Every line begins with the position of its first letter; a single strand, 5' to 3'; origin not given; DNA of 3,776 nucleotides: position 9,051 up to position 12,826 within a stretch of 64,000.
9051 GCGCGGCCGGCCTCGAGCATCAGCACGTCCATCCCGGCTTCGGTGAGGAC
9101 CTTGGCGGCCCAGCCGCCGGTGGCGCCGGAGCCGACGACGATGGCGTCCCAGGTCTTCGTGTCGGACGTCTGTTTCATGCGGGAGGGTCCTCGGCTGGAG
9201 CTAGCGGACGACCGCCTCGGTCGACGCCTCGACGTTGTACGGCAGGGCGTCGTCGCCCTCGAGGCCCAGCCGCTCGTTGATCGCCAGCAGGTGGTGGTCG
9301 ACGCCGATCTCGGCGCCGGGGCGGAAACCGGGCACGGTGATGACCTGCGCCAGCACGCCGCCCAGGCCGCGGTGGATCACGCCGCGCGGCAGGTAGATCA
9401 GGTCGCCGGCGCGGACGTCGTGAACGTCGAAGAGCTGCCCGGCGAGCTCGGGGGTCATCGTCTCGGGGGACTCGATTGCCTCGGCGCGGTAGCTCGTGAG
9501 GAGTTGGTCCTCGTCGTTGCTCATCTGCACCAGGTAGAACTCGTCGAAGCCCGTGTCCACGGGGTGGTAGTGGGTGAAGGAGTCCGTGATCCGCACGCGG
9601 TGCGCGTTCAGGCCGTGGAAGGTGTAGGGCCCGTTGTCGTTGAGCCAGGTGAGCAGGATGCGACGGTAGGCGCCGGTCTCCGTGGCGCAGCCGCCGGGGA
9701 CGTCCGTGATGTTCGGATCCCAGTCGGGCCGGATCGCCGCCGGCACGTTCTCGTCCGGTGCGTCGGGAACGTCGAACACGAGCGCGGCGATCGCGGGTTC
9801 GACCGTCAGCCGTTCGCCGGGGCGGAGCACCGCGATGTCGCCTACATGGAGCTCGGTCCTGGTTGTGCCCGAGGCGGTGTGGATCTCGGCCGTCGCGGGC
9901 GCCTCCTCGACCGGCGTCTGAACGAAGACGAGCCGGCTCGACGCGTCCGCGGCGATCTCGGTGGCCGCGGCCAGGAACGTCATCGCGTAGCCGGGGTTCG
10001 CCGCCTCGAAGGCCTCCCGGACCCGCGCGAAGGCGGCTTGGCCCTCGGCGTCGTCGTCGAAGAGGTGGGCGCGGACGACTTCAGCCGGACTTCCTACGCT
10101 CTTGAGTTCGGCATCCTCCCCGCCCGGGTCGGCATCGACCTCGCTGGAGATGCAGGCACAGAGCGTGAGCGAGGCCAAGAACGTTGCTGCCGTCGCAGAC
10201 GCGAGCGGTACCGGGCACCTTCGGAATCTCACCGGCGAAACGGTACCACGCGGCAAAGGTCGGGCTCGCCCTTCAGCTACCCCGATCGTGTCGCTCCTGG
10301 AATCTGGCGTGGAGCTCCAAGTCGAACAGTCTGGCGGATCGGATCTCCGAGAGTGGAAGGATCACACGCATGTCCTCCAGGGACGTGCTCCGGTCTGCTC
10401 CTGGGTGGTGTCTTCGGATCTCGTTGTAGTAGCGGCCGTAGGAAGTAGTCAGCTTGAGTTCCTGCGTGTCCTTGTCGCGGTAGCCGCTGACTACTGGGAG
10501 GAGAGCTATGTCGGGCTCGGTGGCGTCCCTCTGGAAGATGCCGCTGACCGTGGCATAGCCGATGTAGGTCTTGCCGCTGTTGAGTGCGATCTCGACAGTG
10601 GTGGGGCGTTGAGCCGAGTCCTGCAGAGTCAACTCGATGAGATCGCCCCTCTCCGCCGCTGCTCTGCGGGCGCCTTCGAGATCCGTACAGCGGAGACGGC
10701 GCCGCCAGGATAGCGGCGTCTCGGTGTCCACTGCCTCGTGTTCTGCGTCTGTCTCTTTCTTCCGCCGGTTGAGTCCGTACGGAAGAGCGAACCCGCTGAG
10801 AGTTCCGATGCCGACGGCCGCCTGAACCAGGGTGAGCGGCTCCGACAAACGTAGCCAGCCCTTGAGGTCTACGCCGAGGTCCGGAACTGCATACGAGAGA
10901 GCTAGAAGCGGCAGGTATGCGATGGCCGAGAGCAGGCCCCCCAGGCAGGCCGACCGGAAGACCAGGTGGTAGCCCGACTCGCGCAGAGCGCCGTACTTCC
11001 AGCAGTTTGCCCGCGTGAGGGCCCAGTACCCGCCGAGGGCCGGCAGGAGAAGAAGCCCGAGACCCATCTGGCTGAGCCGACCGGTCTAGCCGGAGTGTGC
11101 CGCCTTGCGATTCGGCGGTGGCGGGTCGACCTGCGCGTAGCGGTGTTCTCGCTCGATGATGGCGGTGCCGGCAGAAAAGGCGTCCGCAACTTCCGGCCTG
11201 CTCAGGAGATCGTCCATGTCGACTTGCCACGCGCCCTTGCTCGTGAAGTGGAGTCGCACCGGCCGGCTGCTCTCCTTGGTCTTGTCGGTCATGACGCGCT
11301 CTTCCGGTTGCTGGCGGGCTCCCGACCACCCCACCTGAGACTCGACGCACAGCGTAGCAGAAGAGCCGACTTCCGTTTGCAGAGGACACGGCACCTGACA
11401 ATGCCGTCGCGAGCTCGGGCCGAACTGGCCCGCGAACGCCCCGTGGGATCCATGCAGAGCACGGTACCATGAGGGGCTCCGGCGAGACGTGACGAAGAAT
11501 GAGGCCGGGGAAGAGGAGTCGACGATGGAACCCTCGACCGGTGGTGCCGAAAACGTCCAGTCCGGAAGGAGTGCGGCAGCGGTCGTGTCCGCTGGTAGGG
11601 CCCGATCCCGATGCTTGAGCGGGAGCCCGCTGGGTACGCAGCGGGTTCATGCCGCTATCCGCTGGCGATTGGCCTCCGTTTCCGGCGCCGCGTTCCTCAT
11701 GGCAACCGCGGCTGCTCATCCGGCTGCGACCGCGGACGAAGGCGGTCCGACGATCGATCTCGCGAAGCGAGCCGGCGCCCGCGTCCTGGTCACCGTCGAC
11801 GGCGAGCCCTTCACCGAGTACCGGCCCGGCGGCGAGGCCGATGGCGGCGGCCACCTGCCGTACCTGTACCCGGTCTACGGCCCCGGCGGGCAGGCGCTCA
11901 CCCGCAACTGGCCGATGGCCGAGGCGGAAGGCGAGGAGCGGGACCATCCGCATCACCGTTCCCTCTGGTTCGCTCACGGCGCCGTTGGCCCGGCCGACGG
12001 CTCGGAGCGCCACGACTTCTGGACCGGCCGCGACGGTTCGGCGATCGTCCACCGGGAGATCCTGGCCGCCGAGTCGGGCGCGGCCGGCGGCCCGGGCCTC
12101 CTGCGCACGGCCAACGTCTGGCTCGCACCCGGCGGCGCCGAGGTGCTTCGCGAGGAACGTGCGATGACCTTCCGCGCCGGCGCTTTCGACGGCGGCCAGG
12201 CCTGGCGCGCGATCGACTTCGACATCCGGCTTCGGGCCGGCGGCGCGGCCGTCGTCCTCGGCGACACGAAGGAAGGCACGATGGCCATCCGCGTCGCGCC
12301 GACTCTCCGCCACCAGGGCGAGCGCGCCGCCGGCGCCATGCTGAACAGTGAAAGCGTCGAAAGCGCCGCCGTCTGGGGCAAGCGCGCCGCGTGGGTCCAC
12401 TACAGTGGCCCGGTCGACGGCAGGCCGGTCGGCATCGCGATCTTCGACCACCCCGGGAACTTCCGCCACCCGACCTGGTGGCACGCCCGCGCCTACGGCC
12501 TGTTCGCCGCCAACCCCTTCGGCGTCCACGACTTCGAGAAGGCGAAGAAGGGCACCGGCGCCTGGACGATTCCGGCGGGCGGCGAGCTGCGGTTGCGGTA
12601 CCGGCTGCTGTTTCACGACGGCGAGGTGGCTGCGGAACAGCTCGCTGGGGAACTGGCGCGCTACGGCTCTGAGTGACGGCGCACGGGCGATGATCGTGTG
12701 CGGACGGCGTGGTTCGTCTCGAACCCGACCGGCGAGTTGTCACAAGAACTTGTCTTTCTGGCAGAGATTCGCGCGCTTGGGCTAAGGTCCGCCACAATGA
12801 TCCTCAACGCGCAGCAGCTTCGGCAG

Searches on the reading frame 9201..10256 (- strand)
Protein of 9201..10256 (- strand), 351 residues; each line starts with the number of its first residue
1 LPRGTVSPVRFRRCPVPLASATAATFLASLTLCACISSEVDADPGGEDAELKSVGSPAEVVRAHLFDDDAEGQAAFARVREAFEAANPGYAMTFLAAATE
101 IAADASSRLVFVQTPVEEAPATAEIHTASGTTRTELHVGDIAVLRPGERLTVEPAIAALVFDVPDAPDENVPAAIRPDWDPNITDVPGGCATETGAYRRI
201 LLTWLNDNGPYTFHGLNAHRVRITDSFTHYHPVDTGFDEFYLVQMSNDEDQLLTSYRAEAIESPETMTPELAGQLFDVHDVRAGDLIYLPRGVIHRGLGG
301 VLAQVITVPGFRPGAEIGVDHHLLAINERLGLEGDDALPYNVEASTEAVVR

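Call 3: search_protein_families(library=pfam, proteins=[window:9201-10256:-], max_evalue=0.01)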
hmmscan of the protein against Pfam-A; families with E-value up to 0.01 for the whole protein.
window:9201-10256:- (351 aa): 1 family
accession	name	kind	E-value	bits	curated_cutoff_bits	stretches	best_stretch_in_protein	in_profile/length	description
PF08007.18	JmjC_2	-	0.0035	17.3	22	1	279-298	88-107/127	JmjC domain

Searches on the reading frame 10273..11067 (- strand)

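Call 3: search_protein_families(library=pfam, proteins=[window:10273-11067:-], max_evalue=0.01)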
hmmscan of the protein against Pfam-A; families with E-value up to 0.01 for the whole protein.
window:10273-11067:- (264 aa): 1 family
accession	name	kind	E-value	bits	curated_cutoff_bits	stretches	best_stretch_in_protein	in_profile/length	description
PF19865.4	DUF6338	-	6.5e-06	26.3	26.5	1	3-190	8-166/205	Family of unknown function (DUF6338)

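Call 4: search_protein_families(library=padloc, proteins=[window:10273-11067:-], max_evalue=0.01)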
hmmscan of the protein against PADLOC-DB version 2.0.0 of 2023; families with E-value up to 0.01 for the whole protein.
window:10273-11067:- (264 aa): 0 families

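Call 7: search_protein_families(library=ncbifam, proteins=[window:10273-11067:-], max_evalue=0.01)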
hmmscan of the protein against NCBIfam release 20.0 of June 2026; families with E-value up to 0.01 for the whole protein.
window:10273-11067:- (264 aa): 0 families

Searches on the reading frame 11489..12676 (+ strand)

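Call 3: search_protein_families(library=pfam, proteins=[window:11489-12676:+], max_evalue=0.01)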
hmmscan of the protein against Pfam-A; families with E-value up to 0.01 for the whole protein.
window:11489-12676:+ (395 aa): 1 family
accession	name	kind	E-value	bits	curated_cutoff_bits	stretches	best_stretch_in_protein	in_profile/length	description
PF14100.11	DUF6807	-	9e-66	222.7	27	1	99-387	2-267/270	Family of unknown function (DUF6807)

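Call 4: search_protein_families(library=padloc, proteins=[window:11489-12676:+], max_evalue=0.01)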
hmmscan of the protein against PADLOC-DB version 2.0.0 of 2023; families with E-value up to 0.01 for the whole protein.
window:11489-12676:+ (395 aa): 0 families

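Call 7: search_protein_families(library=ncbifam, proteins=[window:11489-12676:+], max_evalue=0.01)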
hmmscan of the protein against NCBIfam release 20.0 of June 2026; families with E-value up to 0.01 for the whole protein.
window:11489-12676:+ (395 aa): 0 families
